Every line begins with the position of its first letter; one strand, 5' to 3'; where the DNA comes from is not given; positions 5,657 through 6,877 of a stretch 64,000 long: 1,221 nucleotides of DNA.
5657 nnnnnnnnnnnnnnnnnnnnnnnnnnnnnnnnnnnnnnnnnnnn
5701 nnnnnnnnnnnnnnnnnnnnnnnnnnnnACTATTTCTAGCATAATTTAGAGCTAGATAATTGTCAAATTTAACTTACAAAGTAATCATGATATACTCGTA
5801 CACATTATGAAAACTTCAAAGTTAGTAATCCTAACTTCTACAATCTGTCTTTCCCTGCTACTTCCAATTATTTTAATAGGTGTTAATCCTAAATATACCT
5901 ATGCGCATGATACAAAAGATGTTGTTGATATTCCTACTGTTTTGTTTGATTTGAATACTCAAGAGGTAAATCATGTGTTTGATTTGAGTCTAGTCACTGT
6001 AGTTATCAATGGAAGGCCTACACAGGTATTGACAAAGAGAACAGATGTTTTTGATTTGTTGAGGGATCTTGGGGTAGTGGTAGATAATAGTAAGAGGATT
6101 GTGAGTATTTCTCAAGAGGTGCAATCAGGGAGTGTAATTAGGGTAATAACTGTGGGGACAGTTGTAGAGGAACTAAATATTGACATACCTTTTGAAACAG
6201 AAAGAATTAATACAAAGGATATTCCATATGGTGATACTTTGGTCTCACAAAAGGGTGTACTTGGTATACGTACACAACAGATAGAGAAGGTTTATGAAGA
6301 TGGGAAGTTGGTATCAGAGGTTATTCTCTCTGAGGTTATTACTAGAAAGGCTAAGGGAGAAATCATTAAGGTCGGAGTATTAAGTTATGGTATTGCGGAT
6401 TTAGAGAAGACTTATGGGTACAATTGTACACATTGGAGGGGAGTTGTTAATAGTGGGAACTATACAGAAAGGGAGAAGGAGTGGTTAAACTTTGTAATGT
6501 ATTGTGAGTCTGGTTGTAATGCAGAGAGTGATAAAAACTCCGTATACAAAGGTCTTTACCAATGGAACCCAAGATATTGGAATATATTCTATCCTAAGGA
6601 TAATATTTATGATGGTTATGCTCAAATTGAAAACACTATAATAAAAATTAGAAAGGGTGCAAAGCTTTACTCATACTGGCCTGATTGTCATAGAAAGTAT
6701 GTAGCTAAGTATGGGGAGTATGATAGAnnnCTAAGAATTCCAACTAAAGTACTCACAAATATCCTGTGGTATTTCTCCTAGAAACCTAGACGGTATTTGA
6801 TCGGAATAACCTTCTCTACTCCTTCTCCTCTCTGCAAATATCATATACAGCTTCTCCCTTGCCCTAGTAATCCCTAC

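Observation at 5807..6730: RpfB-architecture protein (DUF348-G5-Rpf) outside Actinobacteria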

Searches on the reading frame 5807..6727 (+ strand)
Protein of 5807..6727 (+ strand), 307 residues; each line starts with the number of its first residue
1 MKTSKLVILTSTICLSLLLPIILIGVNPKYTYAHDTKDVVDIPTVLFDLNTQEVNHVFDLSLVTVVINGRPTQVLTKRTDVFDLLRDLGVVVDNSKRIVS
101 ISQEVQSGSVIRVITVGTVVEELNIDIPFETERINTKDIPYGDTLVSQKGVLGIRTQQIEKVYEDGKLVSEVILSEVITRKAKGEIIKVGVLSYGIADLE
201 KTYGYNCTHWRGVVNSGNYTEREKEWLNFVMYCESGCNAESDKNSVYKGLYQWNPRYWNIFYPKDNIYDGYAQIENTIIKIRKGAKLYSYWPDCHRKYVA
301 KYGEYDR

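Call 3: search_protein_families(library=pfam, proteins=[window:5807-6727:+], max_evalue=10)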
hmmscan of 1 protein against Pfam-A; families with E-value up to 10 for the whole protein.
window:5807-6727:+ (307 aa): 2 families
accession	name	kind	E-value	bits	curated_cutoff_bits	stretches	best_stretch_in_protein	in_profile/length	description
PF07501.17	G5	-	2e-14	54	23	1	124-190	7-73/75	G5 domain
PF03990.20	DUF348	-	0.0012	19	24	1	63-93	1-31/41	G5-linked-Ubiquitin-like domain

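Call 4: search_protein_families(library=ncbifam, proteins=[window:5807-6727:+], max_evalue=10)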
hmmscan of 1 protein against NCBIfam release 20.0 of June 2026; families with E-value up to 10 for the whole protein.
window:5807-6727:+ (307 aa): 1 family
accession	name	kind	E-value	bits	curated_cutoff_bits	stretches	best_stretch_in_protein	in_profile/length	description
NF050821.1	adhesin_PclA_N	equivalog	0.019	13.6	850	1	118-192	476-550/597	pneumococcal collagen-like adhesin PclA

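Call 5: search_solved_structures(query=window:5807-6727:+, max_evalue=10, show_alignments=3)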
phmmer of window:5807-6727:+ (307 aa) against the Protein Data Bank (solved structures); distinct sequences matched with E-value up to 10: 7.
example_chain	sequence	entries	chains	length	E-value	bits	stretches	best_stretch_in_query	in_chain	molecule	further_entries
2ltj_A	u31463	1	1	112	0.0007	22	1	125-191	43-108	Beta-N-acetylhexosaminidase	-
4fzq_A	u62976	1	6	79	0.33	13.2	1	127-183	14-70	Uncharacterized protein conserved in bacteria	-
5tu8_A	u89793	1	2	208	0.78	12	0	126-190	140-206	Aap G58-spacer-G513* (variant G5-spacer-variant G5)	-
4wve_A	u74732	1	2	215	3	10.1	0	125-190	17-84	Surface protein G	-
4hhf_A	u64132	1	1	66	4.2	9.6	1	228-260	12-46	Alpha-toxin OD1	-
3tiq_A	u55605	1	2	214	6.5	9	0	119-188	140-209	Surface protein G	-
5tu9_A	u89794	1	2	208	9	8.5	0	126-190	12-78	Accumulation associated protein Aap G58-spacer-G513 (variant G5-spacer-consensus G5)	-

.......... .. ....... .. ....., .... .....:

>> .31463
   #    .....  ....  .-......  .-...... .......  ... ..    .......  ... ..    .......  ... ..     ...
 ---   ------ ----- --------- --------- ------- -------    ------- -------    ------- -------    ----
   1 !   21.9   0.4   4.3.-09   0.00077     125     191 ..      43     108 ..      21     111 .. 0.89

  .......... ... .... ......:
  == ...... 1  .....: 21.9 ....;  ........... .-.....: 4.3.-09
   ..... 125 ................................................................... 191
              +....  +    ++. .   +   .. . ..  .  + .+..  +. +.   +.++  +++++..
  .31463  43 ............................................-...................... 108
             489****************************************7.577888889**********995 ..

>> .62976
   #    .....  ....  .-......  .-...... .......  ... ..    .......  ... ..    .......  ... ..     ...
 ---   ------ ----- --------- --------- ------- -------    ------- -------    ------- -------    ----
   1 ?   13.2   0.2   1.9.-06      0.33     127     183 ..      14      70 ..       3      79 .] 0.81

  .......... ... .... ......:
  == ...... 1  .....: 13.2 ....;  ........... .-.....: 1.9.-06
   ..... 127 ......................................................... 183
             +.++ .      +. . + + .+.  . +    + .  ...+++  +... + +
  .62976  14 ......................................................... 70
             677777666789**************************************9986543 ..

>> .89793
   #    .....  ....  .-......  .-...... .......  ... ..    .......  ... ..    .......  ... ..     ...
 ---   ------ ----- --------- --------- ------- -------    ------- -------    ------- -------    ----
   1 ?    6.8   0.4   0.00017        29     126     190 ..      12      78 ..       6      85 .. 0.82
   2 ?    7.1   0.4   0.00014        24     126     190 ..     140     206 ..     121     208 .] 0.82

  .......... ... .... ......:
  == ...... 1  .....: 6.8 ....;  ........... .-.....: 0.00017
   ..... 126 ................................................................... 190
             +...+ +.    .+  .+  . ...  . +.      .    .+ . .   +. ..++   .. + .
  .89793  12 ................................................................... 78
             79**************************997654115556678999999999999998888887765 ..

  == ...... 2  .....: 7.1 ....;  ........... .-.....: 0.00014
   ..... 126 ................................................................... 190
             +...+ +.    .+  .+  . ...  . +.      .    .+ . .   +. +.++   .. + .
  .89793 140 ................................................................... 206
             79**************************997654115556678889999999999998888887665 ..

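Call 7: find_homologous_proteins(query=window:5807-6727:+, max_evalue=0.001)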
Query window:5807-6727:+ (307 aa): 57 proteins with E <= 0.001 among 1391 candidates.
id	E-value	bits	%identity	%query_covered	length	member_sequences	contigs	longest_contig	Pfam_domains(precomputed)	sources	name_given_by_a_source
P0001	1.0e-202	690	100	100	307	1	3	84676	PF07501.18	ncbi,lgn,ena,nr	ncbi:G5 domain-containing protein [bacterium]|nr:G5 domain-containing protein [bacterium]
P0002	1.8e-171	587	84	100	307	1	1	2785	PF07501.18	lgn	-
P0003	1.7e-170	584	83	100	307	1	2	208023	PF07501.18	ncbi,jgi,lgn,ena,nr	ncbi:G5 domain-containing protein [bacterium]|nr:G5 domain-containing protein [bacterium]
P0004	7.5e-142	490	69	100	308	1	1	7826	PF07501.18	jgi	jgi:hypothetical protein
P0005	2.9e-140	485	67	100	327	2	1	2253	PF07501.18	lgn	-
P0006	7.3e-135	467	65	99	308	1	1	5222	PF07501.18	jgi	jgi:hypothetical protein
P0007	2.7e-133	462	68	95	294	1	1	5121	PF07501.18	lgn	-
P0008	1.3e-131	456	65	100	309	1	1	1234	PF07501.18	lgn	-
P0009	4.8e-128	445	62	99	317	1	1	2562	PF07501.18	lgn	-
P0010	6.3e-127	441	62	100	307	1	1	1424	PF07501.18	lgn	-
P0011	1.5e-125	436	58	100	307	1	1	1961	PF07501.18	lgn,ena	-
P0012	8.1e-125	434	62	100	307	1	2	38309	PF07501.18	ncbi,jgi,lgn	-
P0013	1.5e-124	433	62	99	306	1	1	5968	PF07501.18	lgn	-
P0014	2.2e-124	433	60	99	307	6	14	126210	PF07501.18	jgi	jgi:hypothetical protein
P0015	9.1e-124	431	61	100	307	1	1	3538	PF07501.18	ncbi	-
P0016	9.7e-124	430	60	100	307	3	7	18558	PF07501.18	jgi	jgi:hypothetical protein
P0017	1.3e-122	427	59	100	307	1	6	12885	PF07501.18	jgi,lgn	jgi:hypothetical protein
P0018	1.7e-122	426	60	100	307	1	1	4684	PF07501.18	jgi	jgi:hypothetical protein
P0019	7.8e-122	424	59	100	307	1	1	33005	PF07501.18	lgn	-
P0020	9.4e-122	424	60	100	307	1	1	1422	PF07501.18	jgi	jgi:hypothetical protein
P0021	5.0e-121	422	61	99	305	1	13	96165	PF07501.18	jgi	jgi:hypothetical protein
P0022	5.6e-121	421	61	99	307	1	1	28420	PF07501.18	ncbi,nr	ncbi:MAG: G5 domain-containing protein [Candidatus Dojkabacteria bacterium]|nr:G5 domain-containing 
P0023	1.3e-120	420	59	99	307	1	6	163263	PF07501.18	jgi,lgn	jgi:hypothetical protein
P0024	1.9e-120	420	59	100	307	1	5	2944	PF07501.18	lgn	-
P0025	3.3e-119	416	62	94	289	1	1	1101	PF07501.18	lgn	-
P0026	5.2e-118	412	58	100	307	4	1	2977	PF07501.18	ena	-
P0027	1.7e-117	410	58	100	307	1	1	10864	PF07501.18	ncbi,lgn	-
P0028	2.1e-117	410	61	93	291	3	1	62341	PF07501.18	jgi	jgi:hypothetical protein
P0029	5.3e-116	405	61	93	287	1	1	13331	PF07501.18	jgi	jgi:hypothetical protein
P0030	1.4e-115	404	58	99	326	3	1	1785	PF07501.18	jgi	-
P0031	1.1e-114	401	60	94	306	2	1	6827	PF07501.18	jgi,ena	-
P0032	3.3e-114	399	55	99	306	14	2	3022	PF07501.18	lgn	-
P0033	3.4e-114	399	53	99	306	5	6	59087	PF07501.18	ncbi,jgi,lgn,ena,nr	ncbi:MAG: G5 domain-containing protein [Candidatus Dojkabacteria bacterium]|jgi:hypothetical protein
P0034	1.0e-113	398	56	100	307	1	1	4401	PF07501.18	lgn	-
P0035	4.0e-111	389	56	100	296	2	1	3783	PF07501.18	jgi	jgi:hypothetical protein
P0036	1.2e-107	378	56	98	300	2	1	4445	PF07501.18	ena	-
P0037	6.9e-107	375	56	98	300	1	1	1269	PF07501.18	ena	-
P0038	6.2e-105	369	56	97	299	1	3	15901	PF07501.18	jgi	jgi:hypothetical protein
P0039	6.4e-103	362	54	97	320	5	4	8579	PF07501.18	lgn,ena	-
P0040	2.8e-100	353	56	92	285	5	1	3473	PF07501.18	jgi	jgi:hypothetical protein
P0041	1.1e-79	286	45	98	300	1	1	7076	PF07501.18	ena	-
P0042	3.0e-59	219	47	74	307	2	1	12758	PF07501.18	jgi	jgi:hypothetical protein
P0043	5.4e-58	215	38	95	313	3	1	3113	PF07501.18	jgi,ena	jgi:hypothetical protein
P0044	6.2e-58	214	37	89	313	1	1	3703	PF07501.18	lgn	-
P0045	1.0e-57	214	45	75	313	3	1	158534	PF07501.18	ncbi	-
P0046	6.1e-57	211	44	74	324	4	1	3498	PF07501.18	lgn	-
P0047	2.4e-56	209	39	85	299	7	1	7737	PF07501.18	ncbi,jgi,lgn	-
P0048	2.6e-56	209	38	97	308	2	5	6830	PF07501.18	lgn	-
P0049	4.5e-56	208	39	93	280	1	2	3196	PF07501.18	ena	-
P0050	9.5e-55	204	42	79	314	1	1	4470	PF07501.18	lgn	-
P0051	2.4e-53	199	57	52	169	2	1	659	PF07501.18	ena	-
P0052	8.2e-53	198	40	86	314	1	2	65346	PF07501.18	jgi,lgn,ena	-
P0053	8.0e-52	194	36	97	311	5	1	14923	PF07501.18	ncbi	-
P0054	1.8e-50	190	35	96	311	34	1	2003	PF07501.18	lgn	-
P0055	1.3e-6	46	30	44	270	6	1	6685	PF03990.21,PF07501.18,PF06725.18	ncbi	-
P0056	5.9e-6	44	29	44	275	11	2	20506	PF03990.21,PF07501.18,PF06725.18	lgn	-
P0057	8.2e-6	43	29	44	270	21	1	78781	PF03990.21,PF07501.18,PF06725.18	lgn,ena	-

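Call 21: predict_structure(alignment_id=A1)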
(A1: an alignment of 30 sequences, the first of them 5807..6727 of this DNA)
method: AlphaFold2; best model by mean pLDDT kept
length: 307 residues; sequences in the alignment: 30
mean_pLDDT: 81.1   pTM: 0.38
mean pLDDT of the five models: 81.1, 80.6, 79.1, 77.2, 76.0
residues with pLDDT >= 90: 112; 70-90: 137; 50-70: 33; < 50: 25
segments of 3 or more residues with pLDDT < 50: 25-39, 194-203
pLDDT, mean of each block of 10 residues (from residue 1): 71 77 52 39 54 59 87 88 89 85 83 90 94 85 89 94 90 93 92 51 67 90 93 87 84 89 85 91 89 92 83
secondary structure, 60 per line:
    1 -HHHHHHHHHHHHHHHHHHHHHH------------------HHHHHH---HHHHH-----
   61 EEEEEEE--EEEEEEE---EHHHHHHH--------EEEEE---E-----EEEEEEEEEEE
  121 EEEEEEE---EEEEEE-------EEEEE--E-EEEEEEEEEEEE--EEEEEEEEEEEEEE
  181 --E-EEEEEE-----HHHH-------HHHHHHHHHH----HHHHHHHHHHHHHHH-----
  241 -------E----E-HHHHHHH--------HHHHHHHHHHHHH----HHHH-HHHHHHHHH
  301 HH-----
elements in order: H2-23 H42-47 H51-55 E61-67 E70-76 H81-87 E96-100 E110-127 E131-136 E144-148 E153-164 E167-180 E185-190 H196-199 H207-216 H221-235 H255-261 H270-282 H287-290 H292-302

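Call 24: fold_search(model_id=the predicted structure, library=pdb)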
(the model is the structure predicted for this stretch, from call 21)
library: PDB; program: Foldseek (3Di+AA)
matches with E <= 10: 691; with E <= 0.001: 23
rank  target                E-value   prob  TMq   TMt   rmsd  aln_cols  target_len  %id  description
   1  5e27_A                1.6e-13  1.00  0.25  0.31  16.5       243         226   15  The structure of Resuscitation Promoting Factor B from M. tuberculosis reveals unexpected ubiquitin-like domains (released 2015-11-18)
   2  5e27_B                4.2e-13  1.00  0.25  0.31  15.9       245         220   17  The structure of Resuscitation Promoting Factor B from M. tuberculosis reveals unexpected ubiquitin-like domains (released 2015-11-18)
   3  3eo5                  2.0e-09  1.00  0.22  0.37  16.3       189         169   15  Crystal structure of the resuscitation promoting factor RpfB (released 2009-01-13)
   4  3tip                  1.2e-07  1.00  0.20  0.38   7.4       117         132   23  Crystal structure of Staphylococcus aureus SasG E-G52 module (released 2012-04-18)
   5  4wve_A                1.9e-07  1.00  0.21  0.28   8.3       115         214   24  Crystal structure of the Staphylococcus aureus SasG G52-E2-G53 module (released 2015-06-03)
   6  4wve_B                4.1e-07  1.00  0.19  0.27   8.7       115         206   24  Crystal structure of the Staphylococcus aureus SasG G52-E2-G53 module (released 2015-06-03)
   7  5dbl                  5.6e-07  1.00  0.20  0.37   8.1       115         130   24  Crystal structure of the Staphylococcus aureus SasG E1-G52 Y625W mutant (released 2016-09-28)
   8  4fuo                  6.3e-07  1.00  0.21  0.29  19.7       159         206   20  Structural basis for Zn2+-dependent intercellular adhesion in staphylococcal biofilms (released 2013-01-16)
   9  4fum                  1.1e-06  1.00  0.21  0.29   8.0       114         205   22  Structural basis for Zn2+-dependent intercellular adhesion in staphylococcal biofilms (released 2013-01-16)
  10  3tiq_A                1.1e-06  1.00  0.19  0.26   8.8       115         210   24  Crystal structure of Staphylococcus aureus SasG G51-E-G52 module (released 2012-04-18)
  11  4fup_A                1.3e-06  1.00  0.22  0.31  19.5       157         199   19  Structural basis for Zn2+-dependent intercellular adhesion in staphylococcal biofilms (released 2013-01-16)
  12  4fzq_B                1.4e-06  1.00  0.22  0.76   2.2        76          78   22  Crystal structure of HP0197-G5 (released 2012-12-05)
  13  6oh1_MODEL_1_A        1.9e-06  1.00  0.21  0.62   3.3        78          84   22  IgA1 Protease G5 domain structure (released 2020-02-26)
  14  4fun                  1.9e-06  1.00  0.21  0.29   8.0       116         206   22  Structural basis for Zn2+-dependent intercellular adhesion in staphylococcal biofilms (released 2013-01-16)
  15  4fzq_A                2.6e-06  1.00  0.23  0.77   2.5        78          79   23  Crystal structure of HP0197-G5 (released 2012-12-05)
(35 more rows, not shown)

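Call 34: find_related_loci(query=A1, collection=genome_contigs, flank=6000)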
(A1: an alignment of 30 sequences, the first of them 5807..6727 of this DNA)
Query A1 (307 aa) in genome_contigs; peptide patterns used: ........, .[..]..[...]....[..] (x = any residue, [..] = any of these).
54 stretches matched a pattern; 46 encode a relative of the query (tblastn E <= 1e-3); 45 distinct loci.
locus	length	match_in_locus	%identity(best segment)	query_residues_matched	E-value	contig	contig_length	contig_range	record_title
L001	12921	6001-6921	83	1-307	3e-176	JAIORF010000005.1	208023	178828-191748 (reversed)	MAG: bacterium isolate SMBSF11 20072_Bin_5_contigs_1_c_000000000006, whole genome shotgun sequence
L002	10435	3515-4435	62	1-307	8e-130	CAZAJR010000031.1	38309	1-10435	MAG TPA_asm: uncultured Candidatus Saccharibacteria bacterium isolate SRP067234_co1_14 genome assembly, contig: k99_4901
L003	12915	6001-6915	61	1-305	1e-125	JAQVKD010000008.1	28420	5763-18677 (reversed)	MAG: Candidatus Dojkabacteria bacterium isolate STE_79 NODE_3389_length_28420_cov_7.560209_Sandtown_E, whole genome shot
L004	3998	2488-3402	53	1-305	2e-121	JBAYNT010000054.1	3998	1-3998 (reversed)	MAG: Candidatus Dojkabacteria bacterium isolate SO_2016_LW1_71 scaffold41637_LW64-88_2016, whole genome shotgun sequence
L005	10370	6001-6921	58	1-307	3e-118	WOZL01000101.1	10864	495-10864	MAG: Candidatus Dojkabacteria bacterium isolate WOFB23 NODE_2490_length_10864_cov_7.685632, whole genome shotgun sequenc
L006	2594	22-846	59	33-307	4e-120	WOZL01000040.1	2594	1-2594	MAG: Candidatus Dojkabacteria bacterium isolate WOFB23 NODE_21217_length_2594_cov_2.593541, whole genome shotgun sequenc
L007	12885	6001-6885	39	6-303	9e-64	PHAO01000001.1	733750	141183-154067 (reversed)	MAG: Candidatus Dojkabacteria bacterium HGW-Dojkabacteria-1 bjp_ig2158_scaffold_0, whole genome shotgun sequence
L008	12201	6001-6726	44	60-303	1e-63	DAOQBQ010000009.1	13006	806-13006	MAG TPA_asm: Candidatus Dojkabacteria bacterium isolate AMR_MDS_1232 NODE_3879_length_13006_cov_4.681492, whole genome s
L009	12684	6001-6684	45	74-303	1e-61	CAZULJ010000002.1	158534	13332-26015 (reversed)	MAG TPA_asm: uncultured Candidatus Saccharibacteria bacterium isolate binchicken_co27_145 genome assembly, contig: NODE_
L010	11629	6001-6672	44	74-299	2e-61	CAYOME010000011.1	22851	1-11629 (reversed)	MAG TPA_asm: uncultured Candidatus Saccharibacteria bacterium isolate SRP294416_co1_589 genome assembly, contig: NODE_43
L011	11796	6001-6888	38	2-302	4e-61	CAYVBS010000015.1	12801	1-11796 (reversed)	MAG TPA_asm: uncultured Candidatus Saccharibacteria bacterium isolate SRP144015_co1_116 genome assembly, contig: NODE_23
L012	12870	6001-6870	38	9-300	1e-60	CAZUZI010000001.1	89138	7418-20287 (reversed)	MAG TPA_asm: uncultured Candidatus Saccharibacteria bacterium isolate binchicken_co117_311 genome assembly, contig: NODE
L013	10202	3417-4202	40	40-303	1e-60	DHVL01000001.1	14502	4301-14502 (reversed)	MAG TPA_asm: Candidatus Dojkabacteria bacterium UBA5209 UBA5209_contig_38194, whole genome shotgun sequence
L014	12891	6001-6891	36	2-298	8e-61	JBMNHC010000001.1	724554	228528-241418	MAG: Candidatus Dojkabacteria bacterium isolate SBF912LR0FQ0005 contig_58766, whole genome shotgun sequence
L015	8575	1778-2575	40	35-303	5e-60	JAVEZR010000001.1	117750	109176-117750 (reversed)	MAG: Candidatus Dojkabacteria bacterium isolate BF4_70 NODE_397_length_117750_cov_38.323585_Biofilm4, whole genome shotg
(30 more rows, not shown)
